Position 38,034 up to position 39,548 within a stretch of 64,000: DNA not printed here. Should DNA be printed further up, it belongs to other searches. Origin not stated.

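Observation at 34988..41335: Co-linear aconitase - isocitrate dehydrogenase - ATP-citrate lyase (aclB-aclA) cluster: reductive TCA module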

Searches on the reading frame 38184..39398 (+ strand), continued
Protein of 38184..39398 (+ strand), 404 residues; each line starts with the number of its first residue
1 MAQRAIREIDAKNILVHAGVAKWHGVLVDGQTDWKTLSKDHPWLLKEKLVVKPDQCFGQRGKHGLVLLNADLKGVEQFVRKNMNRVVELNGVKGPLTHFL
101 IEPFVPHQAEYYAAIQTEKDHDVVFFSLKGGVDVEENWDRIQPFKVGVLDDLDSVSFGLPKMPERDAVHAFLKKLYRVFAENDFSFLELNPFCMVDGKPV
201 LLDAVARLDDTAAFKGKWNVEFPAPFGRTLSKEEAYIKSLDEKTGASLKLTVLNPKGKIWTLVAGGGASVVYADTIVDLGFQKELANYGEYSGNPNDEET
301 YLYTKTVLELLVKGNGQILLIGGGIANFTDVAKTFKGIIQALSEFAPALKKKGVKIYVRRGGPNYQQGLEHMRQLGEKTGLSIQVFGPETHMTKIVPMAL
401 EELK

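Call 83: search_protein_families(library=ncbifam, proteins=[L027:9222-10469:+, L027:10502-11161:+, L078:11161-12351:+, L078:13028-14092:+, L023:5888-6649:+, L023:2111-3613:+, L027:11973-14405:-, L046:6054-7976:+], max_evalue=1e-10)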
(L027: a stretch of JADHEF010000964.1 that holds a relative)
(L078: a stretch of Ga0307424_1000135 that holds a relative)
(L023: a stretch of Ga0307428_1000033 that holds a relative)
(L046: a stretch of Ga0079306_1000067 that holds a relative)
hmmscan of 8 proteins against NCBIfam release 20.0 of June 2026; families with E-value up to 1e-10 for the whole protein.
L027:9222-10469:+ (415 aa): 19 families
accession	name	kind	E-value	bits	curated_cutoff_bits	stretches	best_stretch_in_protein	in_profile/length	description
NF001614.1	PRK00402.1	subfamily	4e-176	585.7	385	1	5-413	2-414/415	aconitase/3-isopropylmalate dehydratase large subunit family protein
TIGR02086.1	IPMI_arch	subfamily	1.2e-168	561.1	410.15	1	5-414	2-410/411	3-isopropylmalate dehydratase/homoaconitate hydratase family large subunit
TIGR01343.1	hacA_fam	subfamily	1.2e-168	561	385.7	1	5-413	1-411/412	homoaconitate hydratase family protein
NF040615.1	HacA_Meth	equivalog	4.4e-152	506.6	550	1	6-411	3-416/419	homoaconitase large subunit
TIGR02083.1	LEU2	equivalog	1.2e-142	475.7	610.65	1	5-414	2-417/419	3-isopropylmalate dehydratase large subunit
NF005558.0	PRK07229.1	equivalog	1.5e-99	334.3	612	1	5-413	4-412/647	aconitate hydratase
NF009116.0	PRK12466.1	subfamily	3.1e-99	332.7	531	2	31-264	29-283/472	3-isopropylmalate dehydratase large subunit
NF004016.0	PRK05478.1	subfamily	1.7e-89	300.5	510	2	30-272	27-289/468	3-isopropylmalate dehydratase large subunit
TIGR01342.1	acon_putative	hypoth_equivalog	2.6e-79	267.1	719.15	1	6-411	2-407/655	putative aconitate hydratase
TIGR00170.1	leuC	equivalog_domain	1.1e-75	255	560.25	2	31-262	27-266/466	3-isopropylmalate dehydratase large subunit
TIGR00139.1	h_aconitase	equivalog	1.4e-67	228.6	529.9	2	20-279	21-280/709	homoaconitase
TIGR01340.1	aconitase_mito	equivalog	7.7e-50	170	825.35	1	75-409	108-471/745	aconitate hydratase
NF006690.0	PRK09238.1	equivalog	3.2e-42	144.5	782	1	256-411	656-812/852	bifunctional aconitate hydratase 2/2-methylisocitrate dehydratase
NF008503.0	PRK11413.1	equivalog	7.8e-38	129.9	641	2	100-287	126-314/753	hydratase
TIGR00117.1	acnB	equivalog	1.3e-35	122.5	1287.2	1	256-414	655-813/844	bifunctional aconitate hydratase 2/2-methylisocitrate dehydratase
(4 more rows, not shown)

L027:10502-11161:+ (219 aa): 3 families
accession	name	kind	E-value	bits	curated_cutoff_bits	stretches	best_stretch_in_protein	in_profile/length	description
NF038032.1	CehA_McbA_metalo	domain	4.1e-24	85.6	80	1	2-189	4-215/315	CehA/McbA family metallohydrolase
NF047791.1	RNaseRnm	equivalog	1.9e-13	50.3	375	1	2-78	2-82/275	RNase RNM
NF041577.1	nside_bi_sphtase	equivalog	1.5e-12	47.2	400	1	2-69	3-68/276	3',5'-nucleoside bisphosphate phosphatase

L078:11161-12351:+ (396 aa): 16 families
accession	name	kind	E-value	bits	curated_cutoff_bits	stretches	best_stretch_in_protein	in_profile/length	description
NF006673.0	PRK09222.1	equivalog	1.6e-77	261.5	509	1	41-351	5-305/482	NADP-dependent isocitrate dehydrogenase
TIGR02924.1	ICDH_alpha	equivalog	7.6e-70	236.3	561.35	1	43-350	3-300/473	isocitrate dehydrogenase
TIGR02088.1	LEU3_arch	subfamily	9.1e-70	235.4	409.8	1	44-360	2-306/324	isopropylmalate/isohomocitrate dehydrogenases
NF006529.0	PRK08997.1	equivalog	9.7e-67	225.3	510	1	43-365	6-319/335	isocitrate dehydrogenase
NF040626.1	AksF2_Meth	equivalog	6.5e-62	209.7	540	1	43-383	4-330/333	homoisocitrate dehydrogenase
NF040619.1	AksF_Meth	equivalog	9.2e-61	205.8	500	1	43-354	4-320/343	homoisocitrate dehydrogenase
TIGR00175.1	mito_nad_idh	equivalog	2.6e-58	197.8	432.4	1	43-352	6-304/334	isocitrate dehydrogenase (NAD(+))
NF002898.0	PRK03437.1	equivalog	5.5e-53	180.4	393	1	41-356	5-324/347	3-isopropylmalate dehydrogenase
TIGR02089.1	TTC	equivalog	2.4e-49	168.1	470.4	1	42-352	5-323/352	tartrate dehydrogenase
NF006048.0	PRK08194.1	equivalog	1.5e-43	149.2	501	1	39-351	2-319/352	tartrate dehydrogenase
TIGR00169.1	leuB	equivalog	6.4e-43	147.1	353.2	1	43-356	2-324/349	3-isopropylmalate dehydrogenase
NF005036.0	PRK06451.1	equivalog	1.8e-42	145.6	484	2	245-354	272-376/412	NADP-dependent isocitrate dehydrogenase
TIGR00183.1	prok_nadp_idh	equivalog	1.4e-41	142.7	567.3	2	176-353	190-382/417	isocitrate dehydrogenase (NADP(+))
NF005425.0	PRK07006.1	equivalog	4.5e-41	141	490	2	259-354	291-383/416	NADP-dependent isocitrate dehydrogenase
NF040855.1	iso_homocit_dh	equivalog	5.3e-40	137.7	680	1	43-341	4-281/345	isocitrate--homoisocitrate dehydrogenase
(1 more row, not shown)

L078:13028-14092:+ (354 aa): 0 families

L023:5888-6649:+ (253 aa): 5 families
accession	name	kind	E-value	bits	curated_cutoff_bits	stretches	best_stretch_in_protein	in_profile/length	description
NF045644.1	TransRegBhcR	equivalog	7.2e-48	163.2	350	1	3-247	21-265/267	HTH-type transcriptional regulator BhcR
TIGR02431.1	pcaR_pcaU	subfamily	1.3e-46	159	284.75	1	3-246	4-247/248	beta-ketoadipate pathway transcriptional regulators, PcaR/PcaU/PobR family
NF008601.2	PRK11569.1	equivalog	5.5e-38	130.7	380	1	5-246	27-271/276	glyoxylate bypass operon transcriptional repressor IclR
NF011671.1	PRK15090.1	equivalog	4.9e-37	127.5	275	1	5-247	11-253/256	DNA-binding transcriptional regulator KdgR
NF007548.0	PRK10163.1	equivalog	8.6e-31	107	406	1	5-247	22-265/271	HTH-type transcriptional repressor AllR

L023:2111-3613:+ (500 aa): 6 families
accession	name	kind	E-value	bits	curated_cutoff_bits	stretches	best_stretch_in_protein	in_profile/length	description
TIGR03467.1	HpnE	equivalog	2e-125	419.5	283.05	1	69-497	1-428/430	hydroxysqualene dehydroxylase HpnE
TIGR02731.1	phytoene_desat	equivalog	2.7e-44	151.6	569.4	1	69-496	2-451/453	15-cis-phytoene desaturase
NF005560.0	PRK07233.1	equivalog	2.7e-38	131.9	252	1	69-498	3-429/435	hypothetical protein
TIGR02732.1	zeta_caro_desat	equivalog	7e-34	117.6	622.15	2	69-368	2-323/474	9,9'-di-cis-zeta-carotene desaturase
NF045637.1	carotdesatCrtDProt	equivalog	2.1e-15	56.2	580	0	69-124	1-54/485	1-hydroxycarotenoid 3,4-desaturase CrtD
TIGR02733.1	desat_CrtD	equivalog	7.9e-11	41.3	549.7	0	68-110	3-45/492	C-3',4' desaturase CrtD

L027:11973-14405:- (810 aa): 4 families
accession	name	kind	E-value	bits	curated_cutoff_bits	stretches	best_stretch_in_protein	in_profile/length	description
NF058523.1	6A-MBL_cap2_3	equivalog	2.2e-154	515.6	320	1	94-798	4-665/665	anti-phage 6A-MBL system cap2_3 protein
NF006395.0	PRK08644.1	equivalog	2.6e-15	56.6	159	1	396-485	19-107/215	sulfur carrier protein ThiS adenylyltransferase ThiF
TIGR02354.1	thiF_fam2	equivalog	7.1e-14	52.2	152.2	1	395-502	9-116/200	thiamine biosynthesis protein ThiF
TIGR02256.1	ICE_VC0181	hypoth_equivalog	3.2e-11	43.2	127.6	1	694-779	13-96/131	conserved hypothetical protein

L046:6054-7976:+ (641 aa): 25 families
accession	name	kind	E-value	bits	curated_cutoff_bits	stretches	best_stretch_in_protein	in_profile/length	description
NF005558.0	PRK07229.1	equivalog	6.1e-276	917.1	612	1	1-640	1-640/647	aconitate hydratase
TIGR01342.1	acon_putative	hypoth_equivalog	6.1e-255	847.5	719.15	1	5-640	2-644/655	putative aconitate hydratase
TIGR01340.1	aconitase_mito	equivalog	3.8e-115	385.9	825.35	2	6-409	23-472/745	aconitate hydratase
NF001614.1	PRK00402.1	subfamily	1.5e-110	369.7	385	1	4-413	2-415/415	aconitase/3-isopropylmalate dehydratase large subunit family protein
TIGR01343.1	hacA_fam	subfamily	2.3e-103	346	385.7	1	5-413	2-412/412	homoaconitate hydratase family protein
TIGR02086.1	IPMI_arch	subfamily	4.1e-103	345.2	410.15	1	3-413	1-410/411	3-isopropylmalate dehydratase/homoaconitate hydratase family large subunit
TIGR02083.1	LEU2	equivalog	5e-83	279.4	610.65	1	5-414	3-418/419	3-isopropylmalate dehydratase large subunit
NF040615.1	HacA_Meth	equivalog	1.2e-82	277.9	550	1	4-411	2-417/419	homoaconitase large subunit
NF006757.0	PRK09277.1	subfamily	1.7e-75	254.3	686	2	92-283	173-387/888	aconitate hydratase AcnA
NF008503.0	PRK11413.1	equivalog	1.3e-74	251.5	641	2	5-285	37-315/753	hydratase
NF009520.0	PRK12881.1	subfamily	5.9e-74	249.3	905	2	74-282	152-386/893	aconitate hydratase AcnA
NF004016.0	PRK05478.1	subfamily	2.3e-69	234.1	510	2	2-283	3-303/468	3-isopropylmalate dehydratase large subunit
TIGR01341.1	aconitase_1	equivalog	7e-68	229.2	945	2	94-284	157-372/876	aconitate hydratase AcnA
NF009116.0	PRK12466.1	subfamily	9.6e-66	222.3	531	2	3-282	5-304/472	3-isopropylmalate dehydratase large subunit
TIGR00139.1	h_aconitase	equivalog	4.8e-61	207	529.9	2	3-237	2-243/709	homoaconitase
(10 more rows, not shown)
